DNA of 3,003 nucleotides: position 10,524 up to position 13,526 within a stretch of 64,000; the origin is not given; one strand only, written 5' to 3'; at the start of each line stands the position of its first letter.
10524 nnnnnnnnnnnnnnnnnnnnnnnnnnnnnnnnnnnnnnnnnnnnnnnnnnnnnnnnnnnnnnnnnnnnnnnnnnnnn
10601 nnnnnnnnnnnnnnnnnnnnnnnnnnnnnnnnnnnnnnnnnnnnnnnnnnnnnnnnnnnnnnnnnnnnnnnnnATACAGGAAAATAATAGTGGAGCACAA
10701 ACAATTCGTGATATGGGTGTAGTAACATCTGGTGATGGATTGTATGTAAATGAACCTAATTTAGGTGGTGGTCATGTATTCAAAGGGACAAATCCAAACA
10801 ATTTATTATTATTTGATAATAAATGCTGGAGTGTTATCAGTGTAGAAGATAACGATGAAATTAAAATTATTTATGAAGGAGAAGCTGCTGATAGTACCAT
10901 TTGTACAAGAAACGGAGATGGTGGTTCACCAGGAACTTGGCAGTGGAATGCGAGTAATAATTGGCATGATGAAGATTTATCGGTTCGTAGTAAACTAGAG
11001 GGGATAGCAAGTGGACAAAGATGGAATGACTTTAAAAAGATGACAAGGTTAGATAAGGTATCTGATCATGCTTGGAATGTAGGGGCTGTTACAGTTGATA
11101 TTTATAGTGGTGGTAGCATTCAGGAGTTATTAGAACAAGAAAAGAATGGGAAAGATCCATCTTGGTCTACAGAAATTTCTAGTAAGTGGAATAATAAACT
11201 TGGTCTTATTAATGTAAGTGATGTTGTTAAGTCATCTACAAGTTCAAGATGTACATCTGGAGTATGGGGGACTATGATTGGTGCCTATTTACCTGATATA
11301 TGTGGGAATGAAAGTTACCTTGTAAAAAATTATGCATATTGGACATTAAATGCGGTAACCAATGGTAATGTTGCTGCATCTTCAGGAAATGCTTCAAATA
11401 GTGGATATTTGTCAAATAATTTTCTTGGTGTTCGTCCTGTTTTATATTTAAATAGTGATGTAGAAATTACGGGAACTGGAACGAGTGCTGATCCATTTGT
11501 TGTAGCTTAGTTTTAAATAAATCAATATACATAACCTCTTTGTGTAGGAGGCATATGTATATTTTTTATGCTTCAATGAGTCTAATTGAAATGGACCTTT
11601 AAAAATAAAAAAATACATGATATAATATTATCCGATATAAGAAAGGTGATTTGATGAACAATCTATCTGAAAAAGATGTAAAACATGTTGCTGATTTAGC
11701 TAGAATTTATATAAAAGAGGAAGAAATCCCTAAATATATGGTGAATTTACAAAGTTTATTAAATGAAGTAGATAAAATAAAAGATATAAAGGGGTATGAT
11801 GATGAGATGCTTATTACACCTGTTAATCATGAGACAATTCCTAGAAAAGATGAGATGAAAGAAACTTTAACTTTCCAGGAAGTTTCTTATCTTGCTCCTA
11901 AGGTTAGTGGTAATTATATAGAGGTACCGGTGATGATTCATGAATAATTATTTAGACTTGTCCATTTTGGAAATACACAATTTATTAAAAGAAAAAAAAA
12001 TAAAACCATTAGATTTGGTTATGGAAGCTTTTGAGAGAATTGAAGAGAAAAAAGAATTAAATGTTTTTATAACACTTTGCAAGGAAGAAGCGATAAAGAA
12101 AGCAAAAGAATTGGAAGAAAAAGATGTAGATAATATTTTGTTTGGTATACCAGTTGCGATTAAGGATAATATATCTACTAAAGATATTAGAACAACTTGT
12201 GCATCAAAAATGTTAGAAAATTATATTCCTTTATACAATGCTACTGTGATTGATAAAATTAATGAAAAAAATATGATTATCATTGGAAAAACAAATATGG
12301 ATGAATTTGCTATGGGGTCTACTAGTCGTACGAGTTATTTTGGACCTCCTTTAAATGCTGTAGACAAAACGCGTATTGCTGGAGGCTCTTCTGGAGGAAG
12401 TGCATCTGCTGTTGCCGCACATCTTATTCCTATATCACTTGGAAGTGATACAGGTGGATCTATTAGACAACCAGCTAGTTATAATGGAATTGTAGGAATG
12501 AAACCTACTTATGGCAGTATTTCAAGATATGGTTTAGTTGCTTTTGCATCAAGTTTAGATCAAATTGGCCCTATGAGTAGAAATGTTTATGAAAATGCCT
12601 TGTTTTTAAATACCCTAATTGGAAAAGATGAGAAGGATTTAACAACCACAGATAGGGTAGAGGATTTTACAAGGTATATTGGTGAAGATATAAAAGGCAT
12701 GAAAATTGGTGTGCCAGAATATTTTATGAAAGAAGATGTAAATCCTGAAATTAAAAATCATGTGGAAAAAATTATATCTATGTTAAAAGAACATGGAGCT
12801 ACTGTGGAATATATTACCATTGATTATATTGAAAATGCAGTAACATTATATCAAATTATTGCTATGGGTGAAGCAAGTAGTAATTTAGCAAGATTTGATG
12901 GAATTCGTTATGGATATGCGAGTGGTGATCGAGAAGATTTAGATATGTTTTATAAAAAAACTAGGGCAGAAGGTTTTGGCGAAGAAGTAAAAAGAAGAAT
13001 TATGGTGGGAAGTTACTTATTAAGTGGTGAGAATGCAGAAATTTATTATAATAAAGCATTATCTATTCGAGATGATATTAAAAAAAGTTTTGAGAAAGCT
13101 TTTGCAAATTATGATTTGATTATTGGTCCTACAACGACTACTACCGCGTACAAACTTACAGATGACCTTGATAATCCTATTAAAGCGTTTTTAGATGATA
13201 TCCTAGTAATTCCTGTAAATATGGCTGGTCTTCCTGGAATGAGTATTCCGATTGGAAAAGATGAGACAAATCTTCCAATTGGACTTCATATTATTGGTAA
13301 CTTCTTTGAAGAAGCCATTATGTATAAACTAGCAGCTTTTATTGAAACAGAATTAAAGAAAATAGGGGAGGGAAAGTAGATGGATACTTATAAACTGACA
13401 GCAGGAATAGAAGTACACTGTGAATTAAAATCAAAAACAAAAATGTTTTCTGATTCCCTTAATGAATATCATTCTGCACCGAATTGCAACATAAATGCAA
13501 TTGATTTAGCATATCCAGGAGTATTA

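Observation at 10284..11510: Two paralogous 410-aa prepilin-type proteins, each monocistronic and far from any pilus machinery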

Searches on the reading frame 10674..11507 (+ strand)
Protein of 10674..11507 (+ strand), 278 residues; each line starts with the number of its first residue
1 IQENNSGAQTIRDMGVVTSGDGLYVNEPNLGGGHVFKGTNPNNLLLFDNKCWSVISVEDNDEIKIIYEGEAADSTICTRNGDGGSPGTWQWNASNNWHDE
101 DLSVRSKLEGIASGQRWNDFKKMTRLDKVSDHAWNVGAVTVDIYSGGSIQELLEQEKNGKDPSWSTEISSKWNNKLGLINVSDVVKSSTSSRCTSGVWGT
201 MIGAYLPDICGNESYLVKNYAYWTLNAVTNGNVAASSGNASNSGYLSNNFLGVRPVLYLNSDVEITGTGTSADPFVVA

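Call 65: predict_structure(alignment_id=A2)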
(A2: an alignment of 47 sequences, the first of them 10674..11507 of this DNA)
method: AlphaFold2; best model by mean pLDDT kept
length: 278 residues; sequences in the alignment: 47
mean_pLDDT: 81.0   pTM: 0.87
mean pLDDT of the five models: 81.0, 80.8, 80.2, 80.1, 79.7
residues with pLDDT >= 90: 119; 70-90: 83; 50-70: 64; < 50: 12
segments of 3 or more residues with pLDDT < 50: 102-104, 201-204
pLDDT, mean of each block of 10 residues (from residue 1): 78 97 94 95 96 97 94 80 62 58 55 64 91 90 74 90 80 89 92 72 58 86 81 58 59 90 96 95
secondary structure, 60 per line:
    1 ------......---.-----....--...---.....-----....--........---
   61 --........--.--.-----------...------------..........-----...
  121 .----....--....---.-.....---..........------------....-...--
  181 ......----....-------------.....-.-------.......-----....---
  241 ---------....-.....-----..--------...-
elements in order: H7-12 E22-25 E34-38 E44-47 E50-57 E63-70 E88-90 H103-112 H118-121 E132-135 H141-145 H149-158 E171-174 E176-178 H181-186 H191-194 H208-212 E222-228 E234-237 E250-253 E255-259 E275-277

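Call 80: fold_search(model_id=the predicted structure, library=viral)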
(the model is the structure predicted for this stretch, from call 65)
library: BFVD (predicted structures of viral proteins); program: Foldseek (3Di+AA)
matches with E <= 10: 100; with E <= 0.001: 2
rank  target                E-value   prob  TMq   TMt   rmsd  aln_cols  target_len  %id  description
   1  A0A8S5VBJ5            9.6e-06  1.00  0.40  0.42   9.4       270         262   13  ATP-binding sugar transporter [Myoviridae sp. ctbEa13]
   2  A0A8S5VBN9            1.4e-04  1.00  0.44  0.39  10.3       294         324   10  DUF6273 domain-containing protein [Myoviridae sp. ctbEa13]
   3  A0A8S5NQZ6            9.8e-03  0.87  0.39  0.21   9.7       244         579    9  Tail sheath protein [Myoviridae sp. ctj3P51]
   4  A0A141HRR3            1.6e-02  0.57  0.34  0.08  13.0       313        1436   12  (no name in the UniProt tables at hand)
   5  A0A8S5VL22            2.7e-02  0.89  0.43  0.18   8.0       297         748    9  (no name in the UniProt tables at hand)
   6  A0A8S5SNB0            8.8e-02  0.38  0.29  0.46   9.3       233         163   12  DUF6273 domain-containing protein [Siphoviridae sp. ctCb814]
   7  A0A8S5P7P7            2.3e-01  0.08  0.21  0.15  15.9       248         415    9  Uncharacterized protein [Podoviridae sp. ctU7u6]
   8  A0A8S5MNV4            2.7e-01  0.35  0.37  0.48   8.7       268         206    7  DUF6273 domain-containing protein [Myoviridae sp. ctI7W9]
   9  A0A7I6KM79            2.9e-01  0.13  0.28  0.28  12.6       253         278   11  (no name in the UniProt tables at hand)
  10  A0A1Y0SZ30            9.6e-01  0.02  0.09  0.15   8.9        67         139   19  Uncharacterized protein [Pseudomonas phage Phabio]
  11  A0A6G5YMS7            1.3e+00  0.05  0.11  0.20  10.4        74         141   19  (no name in the UniProt tables at hand)
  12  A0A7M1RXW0            1.3e+00  0.02  0.09  0.22  12.0        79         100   14  Uncharacterized protein [uncultured phage cr110_1]
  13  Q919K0                1.4e+00  0.02  0.10  0.20  13.4        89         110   16  Uncharacterized protein [Culex nigripalpus nucleopolyhedrovirus (isolate Florida/1997)]
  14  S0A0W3                1.9e+00  0.03  0.10  0.33  10.2        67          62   13  Uncharacterized protein [Cellulophaga phage phi10:1]
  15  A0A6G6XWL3            1.9e+00  0.02  0.08  0.11   7.9        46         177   17  (no name in the UniProt tables at hand)
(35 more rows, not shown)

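Call 84: search_protein_representatives(protein=window:10674-11507:+)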
Query: 278 residues. Proteins with E-value up to 0.001 (for the whole library): 1057; up to 1e-10: 203; up to 1e-30: 4. The best 150 are listed.
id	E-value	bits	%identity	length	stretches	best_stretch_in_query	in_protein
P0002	1.6e-105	369.1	67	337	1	1-278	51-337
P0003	1.6e-56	208.2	45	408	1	3-277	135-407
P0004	4.5e-39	151.0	36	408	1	7-277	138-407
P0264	4.5e-33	131.3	38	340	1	32-277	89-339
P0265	6.5e-30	121.0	31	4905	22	203-277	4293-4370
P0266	5.1e-29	118.0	35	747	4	4-72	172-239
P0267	1.1e-24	103.8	33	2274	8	162-278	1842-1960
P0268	1.2e-24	103.6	34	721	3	8-276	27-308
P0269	2.0e-24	103.0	30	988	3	15-275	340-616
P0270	9.2e-24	100.8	30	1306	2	16-277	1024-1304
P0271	6.1e-23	98.1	35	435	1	31-277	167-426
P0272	2.6e-22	96.0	36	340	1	34-277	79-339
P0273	5.7e-22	94.9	40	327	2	168-277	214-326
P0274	4.8e-21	91.9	32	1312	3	15-275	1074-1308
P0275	5.5e-21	91.7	32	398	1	27-277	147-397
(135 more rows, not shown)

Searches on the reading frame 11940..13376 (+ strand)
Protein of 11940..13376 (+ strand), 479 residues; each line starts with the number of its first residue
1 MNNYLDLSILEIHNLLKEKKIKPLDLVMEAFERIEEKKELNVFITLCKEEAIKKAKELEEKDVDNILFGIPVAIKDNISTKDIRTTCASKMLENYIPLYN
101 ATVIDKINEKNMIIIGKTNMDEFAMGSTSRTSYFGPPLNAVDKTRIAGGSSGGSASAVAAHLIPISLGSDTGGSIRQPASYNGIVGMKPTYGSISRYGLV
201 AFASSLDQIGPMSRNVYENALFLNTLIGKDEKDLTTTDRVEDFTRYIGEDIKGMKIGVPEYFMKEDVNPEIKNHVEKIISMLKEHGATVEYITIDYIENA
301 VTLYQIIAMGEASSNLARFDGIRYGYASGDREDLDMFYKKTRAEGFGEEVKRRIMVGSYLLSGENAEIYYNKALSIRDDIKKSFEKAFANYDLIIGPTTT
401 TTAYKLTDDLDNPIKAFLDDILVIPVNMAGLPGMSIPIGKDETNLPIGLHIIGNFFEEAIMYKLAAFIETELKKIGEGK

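Call 40: list_cluster_members(proteins=[window:11940-13376:+, window:13380-14792:+, window:6545-7519:+, window:35811-36788:+, window:40784-41572:+, window:33547-35235:+, window:8091-9851:+])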
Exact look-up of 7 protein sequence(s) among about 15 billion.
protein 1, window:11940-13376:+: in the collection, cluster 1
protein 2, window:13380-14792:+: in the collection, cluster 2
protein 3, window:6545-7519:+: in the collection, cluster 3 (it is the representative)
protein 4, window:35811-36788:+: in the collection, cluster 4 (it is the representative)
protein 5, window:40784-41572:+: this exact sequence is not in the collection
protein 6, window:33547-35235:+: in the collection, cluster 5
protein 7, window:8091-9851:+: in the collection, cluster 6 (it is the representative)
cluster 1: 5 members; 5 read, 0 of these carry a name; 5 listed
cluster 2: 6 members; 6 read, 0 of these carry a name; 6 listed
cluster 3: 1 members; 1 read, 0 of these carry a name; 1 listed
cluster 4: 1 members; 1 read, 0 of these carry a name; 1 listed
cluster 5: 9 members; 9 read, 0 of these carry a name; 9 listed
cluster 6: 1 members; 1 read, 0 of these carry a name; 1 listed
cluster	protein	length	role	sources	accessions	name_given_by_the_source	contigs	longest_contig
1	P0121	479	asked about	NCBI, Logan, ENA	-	-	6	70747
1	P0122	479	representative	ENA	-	-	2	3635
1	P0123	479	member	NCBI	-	-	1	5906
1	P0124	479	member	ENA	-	-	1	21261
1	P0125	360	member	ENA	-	-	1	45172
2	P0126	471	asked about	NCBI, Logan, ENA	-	-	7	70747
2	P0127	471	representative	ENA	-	-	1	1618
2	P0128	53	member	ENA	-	-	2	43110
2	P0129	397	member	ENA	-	-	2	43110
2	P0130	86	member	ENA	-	-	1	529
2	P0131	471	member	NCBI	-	-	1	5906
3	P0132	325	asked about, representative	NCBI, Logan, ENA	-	-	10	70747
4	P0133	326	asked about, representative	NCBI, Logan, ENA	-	-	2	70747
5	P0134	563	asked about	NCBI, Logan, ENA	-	-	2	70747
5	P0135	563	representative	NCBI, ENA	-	-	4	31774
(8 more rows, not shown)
